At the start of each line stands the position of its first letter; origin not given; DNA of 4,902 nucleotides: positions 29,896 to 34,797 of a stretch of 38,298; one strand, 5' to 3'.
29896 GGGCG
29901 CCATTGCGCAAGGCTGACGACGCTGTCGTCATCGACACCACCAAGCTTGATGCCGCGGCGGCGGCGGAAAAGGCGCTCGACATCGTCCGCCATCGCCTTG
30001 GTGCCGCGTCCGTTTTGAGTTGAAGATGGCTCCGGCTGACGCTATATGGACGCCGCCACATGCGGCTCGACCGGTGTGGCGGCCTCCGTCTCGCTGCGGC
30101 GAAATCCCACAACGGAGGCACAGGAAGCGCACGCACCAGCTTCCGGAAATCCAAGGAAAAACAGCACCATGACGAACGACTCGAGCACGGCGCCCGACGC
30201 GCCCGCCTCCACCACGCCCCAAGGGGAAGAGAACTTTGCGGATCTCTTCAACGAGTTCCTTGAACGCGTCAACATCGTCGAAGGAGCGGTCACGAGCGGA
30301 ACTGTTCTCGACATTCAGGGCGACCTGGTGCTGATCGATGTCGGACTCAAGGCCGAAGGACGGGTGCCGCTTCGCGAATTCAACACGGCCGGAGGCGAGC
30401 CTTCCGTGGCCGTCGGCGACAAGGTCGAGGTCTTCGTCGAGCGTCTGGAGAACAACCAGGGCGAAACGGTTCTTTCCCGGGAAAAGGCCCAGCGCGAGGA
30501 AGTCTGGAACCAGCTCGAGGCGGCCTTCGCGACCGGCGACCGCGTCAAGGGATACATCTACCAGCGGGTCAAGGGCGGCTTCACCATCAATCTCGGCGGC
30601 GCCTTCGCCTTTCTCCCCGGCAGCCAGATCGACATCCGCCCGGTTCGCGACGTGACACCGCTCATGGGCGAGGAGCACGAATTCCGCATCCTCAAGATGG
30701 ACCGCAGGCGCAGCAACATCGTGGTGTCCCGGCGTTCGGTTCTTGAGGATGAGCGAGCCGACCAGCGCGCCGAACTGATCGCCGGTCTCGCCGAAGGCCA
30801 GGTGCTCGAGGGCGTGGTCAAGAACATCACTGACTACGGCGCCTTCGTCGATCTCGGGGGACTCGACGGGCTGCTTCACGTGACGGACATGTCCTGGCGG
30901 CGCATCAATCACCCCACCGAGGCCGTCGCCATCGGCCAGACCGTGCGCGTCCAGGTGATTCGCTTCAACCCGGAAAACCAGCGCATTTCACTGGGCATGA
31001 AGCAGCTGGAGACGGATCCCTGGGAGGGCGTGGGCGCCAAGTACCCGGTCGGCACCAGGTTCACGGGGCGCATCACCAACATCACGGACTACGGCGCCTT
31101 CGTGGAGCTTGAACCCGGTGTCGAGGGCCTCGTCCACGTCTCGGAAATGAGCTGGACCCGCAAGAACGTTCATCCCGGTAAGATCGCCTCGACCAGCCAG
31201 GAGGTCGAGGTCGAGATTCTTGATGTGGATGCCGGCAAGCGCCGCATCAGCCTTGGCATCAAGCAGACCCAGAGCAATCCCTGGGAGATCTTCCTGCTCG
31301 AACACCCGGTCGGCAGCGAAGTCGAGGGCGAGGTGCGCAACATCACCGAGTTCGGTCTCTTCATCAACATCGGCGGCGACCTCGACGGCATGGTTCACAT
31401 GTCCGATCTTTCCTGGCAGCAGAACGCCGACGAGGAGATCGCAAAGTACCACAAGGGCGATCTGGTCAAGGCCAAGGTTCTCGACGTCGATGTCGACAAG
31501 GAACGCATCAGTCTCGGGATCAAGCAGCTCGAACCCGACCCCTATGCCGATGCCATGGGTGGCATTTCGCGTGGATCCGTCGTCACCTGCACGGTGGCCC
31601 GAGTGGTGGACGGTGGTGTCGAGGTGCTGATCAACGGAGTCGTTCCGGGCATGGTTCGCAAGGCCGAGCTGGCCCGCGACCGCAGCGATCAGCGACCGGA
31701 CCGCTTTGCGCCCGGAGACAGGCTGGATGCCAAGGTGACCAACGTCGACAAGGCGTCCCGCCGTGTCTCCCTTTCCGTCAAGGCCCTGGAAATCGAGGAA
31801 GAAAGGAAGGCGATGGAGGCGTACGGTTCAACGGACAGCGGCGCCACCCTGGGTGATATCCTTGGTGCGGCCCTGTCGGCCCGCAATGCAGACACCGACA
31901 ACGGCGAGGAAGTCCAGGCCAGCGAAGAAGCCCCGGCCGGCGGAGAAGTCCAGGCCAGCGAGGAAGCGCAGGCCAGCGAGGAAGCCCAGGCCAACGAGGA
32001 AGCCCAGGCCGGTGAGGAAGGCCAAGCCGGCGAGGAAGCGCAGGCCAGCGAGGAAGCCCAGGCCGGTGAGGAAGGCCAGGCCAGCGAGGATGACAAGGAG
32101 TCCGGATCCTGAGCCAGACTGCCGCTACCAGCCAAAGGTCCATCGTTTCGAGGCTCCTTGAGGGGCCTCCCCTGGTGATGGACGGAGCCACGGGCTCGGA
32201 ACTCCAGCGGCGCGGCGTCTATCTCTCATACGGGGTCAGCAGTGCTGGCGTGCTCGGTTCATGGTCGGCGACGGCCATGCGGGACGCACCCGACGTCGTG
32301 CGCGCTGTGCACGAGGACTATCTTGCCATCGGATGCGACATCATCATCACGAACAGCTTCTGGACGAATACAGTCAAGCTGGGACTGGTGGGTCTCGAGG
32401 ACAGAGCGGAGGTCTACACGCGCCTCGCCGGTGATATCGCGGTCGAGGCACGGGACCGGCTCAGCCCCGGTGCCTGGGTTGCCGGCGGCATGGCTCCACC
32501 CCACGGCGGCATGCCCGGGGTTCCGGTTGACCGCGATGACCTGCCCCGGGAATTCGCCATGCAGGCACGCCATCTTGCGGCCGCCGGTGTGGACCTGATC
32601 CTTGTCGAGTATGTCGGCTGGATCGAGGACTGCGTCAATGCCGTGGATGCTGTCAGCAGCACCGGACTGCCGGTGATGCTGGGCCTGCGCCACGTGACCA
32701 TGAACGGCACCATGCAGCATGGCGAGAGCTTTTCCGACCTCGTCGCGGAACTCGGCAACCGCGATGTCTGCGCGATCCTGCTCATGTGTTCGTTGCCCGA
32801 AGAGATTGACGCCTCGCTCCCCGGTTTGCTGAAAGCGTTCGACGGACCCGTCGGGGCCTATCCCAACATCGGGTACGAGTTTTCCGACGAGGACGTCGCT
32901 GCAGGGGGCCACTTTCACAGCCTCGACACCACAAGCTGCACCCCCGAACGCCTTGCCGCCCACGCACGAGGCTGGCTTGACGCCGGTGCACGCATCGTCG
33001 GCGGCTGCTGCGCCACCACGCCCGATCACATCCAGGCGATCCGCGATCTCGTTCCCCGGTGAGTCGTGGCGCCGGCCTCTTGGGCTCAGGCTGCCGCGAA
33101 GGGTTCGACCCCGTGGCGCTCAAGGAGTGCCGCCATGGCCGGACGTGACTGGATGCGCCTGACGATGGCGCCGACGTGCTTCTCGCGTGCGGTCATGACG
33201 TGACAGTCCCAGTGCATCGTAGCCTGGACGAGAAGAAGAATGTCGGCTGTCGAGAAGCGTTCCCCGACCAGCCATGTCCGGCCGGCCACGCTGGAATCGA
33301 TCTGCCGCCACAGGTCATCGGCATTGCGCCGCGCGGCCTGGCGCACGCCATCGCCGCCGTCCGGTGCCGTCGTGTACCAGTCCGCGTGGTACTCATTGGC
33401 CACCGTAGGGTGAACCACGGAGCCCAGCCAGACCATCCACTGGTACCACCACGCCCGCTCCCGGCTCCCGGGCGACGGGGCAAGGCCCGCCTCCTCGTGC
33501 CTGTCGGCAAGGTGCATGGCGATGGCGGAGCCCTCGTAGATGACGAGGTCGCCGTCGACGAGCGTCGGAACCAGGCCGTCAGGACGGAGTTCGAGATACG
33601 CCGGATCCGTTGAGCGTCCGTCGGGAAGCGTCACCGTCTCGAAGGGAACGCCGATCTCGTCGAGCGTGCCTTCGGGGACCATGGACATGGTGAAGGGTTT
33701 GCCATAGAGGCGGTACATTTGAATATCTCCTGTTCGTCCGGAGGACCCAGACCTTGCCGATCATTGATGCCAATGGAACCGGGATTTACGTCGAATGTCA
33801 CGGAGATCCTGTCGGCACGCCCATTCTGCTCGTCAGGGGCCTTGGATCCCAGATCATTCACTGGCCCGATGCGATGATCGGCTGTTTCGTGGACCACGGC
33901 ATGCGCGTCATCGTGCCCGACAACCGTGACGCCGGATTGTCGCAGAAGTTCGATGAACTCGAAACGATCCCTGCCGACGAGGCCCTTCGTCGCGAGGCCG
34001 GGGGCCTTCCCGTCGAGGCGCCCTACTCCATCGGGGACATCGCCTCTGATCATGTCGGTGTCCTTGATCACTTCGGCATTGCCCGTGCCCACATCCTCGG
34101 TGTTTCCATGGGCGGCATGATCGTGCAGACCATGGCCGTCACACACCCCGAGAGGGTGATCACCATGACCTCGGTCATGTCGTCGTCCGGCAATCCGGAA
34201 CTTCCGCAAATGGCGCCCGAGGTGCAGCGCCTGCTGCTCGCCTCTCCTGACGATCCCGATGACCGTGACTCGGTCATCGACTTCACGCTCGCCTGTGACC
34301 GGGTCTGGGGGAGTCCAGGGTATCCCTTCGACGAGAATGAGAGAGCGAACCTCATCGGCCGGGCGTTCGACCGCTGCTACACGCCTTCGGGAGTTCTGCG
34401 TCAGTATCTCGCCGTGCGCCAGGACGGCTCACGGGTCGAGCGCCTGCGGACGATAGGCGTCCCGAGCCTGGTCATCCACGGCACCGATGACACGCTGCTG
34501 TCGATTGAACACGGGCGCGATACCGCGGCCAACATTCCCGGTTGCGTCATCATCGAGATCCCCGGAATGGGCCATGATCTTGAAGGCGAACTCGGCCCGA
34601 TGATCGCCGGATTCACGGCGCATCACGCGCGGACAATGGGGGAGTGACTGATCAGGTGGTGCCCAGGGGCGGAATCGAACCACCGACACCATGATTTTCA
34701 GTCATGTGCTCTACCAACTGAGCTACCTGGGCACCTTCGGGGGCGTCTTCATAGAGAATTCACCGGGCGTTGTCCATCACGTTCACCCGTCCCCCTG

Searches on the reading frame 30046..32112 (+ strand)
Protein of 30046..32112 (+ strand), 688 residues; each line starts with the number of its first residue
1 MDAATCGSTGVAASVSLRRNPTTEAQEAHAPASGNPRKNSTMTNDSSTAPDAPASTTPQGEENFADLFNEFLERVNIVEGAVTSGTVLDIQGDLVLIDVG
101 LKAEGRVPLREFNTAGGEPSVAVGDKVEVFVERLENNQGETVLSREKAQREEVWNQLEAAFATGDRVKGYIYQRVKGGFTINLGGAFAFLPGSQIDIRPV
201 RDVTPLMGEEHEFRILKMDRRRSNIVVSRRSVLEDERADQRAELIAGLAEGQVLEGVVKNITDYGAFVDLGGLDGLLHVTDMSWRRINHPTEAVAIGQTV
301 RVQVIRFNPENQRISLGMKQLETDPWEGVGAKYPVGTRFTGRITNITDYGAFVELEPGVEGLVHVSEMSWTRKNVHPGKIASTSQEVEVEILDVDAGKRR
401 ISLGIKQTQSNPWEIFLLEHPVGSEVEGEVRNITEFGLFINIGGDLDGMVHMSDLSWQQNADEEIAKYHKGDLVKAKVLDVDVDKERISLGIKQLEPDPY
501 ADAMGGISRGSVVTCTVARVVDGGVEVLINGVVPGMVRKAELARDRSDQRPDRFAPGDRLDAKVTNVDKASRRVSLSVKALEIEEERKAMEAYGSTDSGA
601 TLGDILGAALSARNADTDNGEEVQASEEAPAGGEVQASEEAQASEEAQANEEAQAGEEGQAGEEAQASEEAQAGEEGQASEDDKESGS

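Call 65: search_protein_families(library=pfam, proteins=[window:30046-32112:+], max_evalue=0.00001)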
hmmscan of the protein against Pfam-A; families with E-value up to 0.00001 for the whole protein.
window:30046-32112:+ (688 aa): 5 families
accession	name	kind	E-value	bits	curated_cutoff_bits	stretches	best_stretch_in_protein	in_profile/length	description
PF00575.29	S1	-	7.9e-95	311.8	22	5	249-319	3-74/74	S1 RNA binding domain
PF23459.1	S1_RRP5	-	1.8e-25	89.7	27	1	248-312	1-66/72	RRP5 S1 domain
PF21710.3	Spt6_S1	-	1e-13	51.8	27.5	0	508-579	15-87/91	Spt6, S1/OB domain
PF13509.12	S1_2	-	2.5e-06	27.9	21.8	0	251-302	2-46/61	S1 domain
PF18614.7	RNase_II_C_S1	-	7.8e-06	26.1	26.6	0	551-578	31-58/59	RNase II-type exonuclease C-terminal S1 domain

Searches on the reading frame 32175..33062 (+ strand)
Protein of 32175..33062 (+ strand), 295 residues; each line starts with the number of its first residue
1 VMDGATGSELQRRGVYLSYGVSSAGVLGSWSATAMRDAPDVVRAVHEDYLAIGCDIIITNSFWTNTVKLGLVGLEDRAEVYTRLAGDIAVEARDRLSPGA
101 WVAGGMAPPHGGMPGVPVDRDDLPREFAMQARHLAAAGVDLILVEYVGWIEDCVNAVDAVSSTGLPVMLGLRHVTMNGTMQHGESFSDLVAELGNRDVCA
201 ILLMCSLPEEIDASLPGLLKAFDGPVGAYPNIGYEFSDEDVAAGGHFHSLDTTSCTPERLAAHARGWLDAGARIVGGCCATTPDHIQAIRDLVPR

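Call 65: search_protein_families(library=pfam, proteins=[window:32175-33062:+], max_evalue=0.00001)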
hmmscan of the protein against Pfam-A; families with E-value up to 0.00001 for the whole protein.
window:32175-33062:+ (295 aa): 1 family
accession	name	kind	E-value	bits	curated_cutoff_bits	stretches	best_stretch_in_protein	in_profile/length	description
PF02574.22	S-methyl_trans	-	2.7e-52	178.8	22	1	2-292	3-282/283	Homocysteine S-methyltransferase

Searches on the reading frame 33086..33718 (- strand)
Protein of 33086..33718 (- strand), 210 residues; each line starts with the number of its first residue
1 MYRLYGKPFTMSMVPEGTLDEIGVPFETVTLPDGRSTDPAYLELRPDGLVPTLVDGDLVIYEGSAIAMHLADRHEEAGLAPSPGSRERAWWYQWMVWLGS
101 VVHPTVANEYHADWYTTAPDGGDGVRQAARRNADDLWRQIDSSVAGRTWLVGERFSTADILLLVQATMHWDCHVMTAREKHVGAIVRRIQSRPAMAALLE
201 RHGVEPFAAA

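Call 65: search_protein_families(library=pfam, proteins=[window:33086-33718:-], max_evalue=0.00001)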
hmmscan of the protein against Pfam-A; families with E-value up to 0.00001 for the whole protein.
window:33086-33718:- (210 aa): 3 families
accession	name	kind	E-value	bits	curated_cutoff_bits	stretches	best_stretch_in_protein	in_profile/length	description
PF13417.12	GST_N_3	-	7.4e-10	39.5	22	1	5-76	2-73/75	Glutathione S-transferase, N-terminal domain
PF13409.12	GST_N_2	-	2.8e-09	37.9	25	1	18-72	11-69/70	Glutathione S-transferase, N-terminal domain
PF02798.26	GST_N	-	1.8e-08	35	20.9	1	3-71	4-75/76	Glutathione S-transferase, N-terminal domain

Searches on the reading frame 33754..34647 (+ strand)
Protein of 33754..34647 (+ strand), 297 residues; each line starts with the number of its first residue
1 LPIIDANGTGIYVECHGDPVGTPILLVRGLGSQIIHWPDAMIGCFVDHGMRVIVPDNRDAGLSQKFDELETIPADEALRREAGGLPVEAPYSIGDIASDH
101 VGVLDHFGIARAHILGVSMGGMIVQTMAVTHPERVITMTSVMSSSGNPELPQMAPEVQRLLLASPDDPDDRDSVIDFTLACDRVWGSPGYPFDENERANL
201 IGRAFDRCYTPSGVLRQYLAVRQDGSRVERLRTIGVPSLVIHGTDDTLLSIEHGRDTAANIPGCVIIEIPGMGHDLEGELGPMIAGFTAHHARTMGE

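Call 65: search_protein_families(library=pfam, proteins=[window:33754-34647:+], max_evalue=0.00001)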
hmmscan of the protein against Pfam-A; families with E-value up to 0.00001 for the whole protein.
window:33754-34647:+ (297 aa): 3 families
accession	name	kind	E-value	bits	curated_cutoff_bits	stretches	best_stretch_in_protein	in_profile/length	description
PF00561.26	Abhydrolase_1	-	2e-17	64.1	25.8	1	23-158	2-113/245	alpha/beta hydrolase fold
PF12697.13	Abhydrolase_6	-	8.3e-12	46.7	26.3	1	24-275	1-205/217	Alpha/beta hydrolase family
PF12146.15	Hydrolase_4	-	1.6e-08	34.6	27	0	229-279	185-237/239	Serine aminopeptidase, S33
